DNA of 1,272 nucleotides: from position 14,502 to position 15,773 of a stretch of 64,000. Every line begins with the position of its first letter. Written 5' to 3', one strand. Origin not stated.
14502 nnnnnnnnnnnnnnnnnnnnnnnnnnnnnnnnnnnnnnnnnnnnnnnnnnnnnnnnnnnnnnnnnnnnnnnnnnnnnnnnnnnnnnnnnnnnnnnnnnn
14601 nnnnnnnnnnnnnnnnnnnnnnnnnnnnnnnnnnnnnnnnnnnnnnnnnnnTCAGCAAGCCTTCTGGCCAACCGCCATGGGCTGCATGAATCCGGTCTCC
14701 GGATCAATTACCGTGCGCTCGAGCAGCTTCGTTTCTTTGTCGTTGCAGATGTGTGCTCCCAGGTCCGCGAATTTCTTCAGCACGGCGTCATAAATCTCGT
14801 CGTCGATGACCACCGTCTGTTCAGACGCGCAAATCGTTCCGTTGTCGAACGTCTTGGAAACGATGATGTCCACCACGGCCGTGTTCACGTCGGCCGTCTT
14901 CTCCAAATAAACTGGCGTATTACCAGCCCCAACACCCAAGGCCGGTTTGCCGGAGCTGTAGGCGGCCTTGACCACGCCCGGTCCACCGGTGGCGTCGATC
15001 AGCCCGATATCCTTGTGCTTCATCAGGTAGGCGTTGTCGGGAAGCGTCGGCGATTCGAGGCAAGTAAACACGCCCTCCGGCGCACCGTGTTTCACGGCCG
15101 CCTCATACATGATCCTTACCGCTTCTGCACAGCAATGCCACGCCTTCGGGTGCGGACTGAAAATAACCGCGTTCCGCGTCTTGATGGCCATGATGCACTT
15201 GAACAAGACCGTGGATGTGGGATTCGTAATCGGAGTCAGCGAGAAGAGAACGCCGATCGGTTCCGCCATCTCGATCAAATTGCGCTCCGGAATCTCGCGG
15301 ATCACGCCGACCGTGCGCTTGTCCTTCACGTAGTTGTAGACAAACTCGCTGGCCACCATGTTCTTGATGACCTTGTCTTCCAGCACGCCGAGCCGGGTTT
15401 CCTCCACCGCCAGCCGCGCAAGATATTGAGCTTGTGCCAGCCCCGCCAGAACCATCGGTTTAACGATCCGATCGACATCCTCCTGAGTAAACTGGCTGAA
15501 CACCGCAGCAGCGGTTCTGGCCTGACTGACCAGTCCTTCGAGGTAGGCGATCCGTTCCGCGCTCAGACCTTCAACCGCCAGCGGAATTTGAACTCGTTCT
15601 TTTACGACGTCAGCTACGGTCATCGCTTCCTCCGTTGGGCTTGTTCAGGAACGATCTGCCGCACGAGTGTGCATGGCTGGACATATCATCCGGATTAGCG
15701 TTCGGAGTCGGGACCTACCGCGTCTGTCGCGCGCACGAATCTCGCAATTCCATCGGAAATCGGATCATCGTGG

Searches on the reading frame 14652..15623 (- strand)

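Call 26: search_protein_families(library=pfam, proteins=[window:14652-15623:-], max_evalue=0.00001)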
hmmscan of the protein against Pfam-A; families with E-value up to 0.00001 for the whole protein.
window:14652-15623:- (323 aa): 1 family
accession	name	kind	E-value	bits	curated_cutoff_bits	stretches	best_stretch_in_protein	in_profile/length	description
PF00171.27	Aldedh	-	7.3e-24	84.6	23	1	30-287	33-291/461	Aldehyde dehydrogenase family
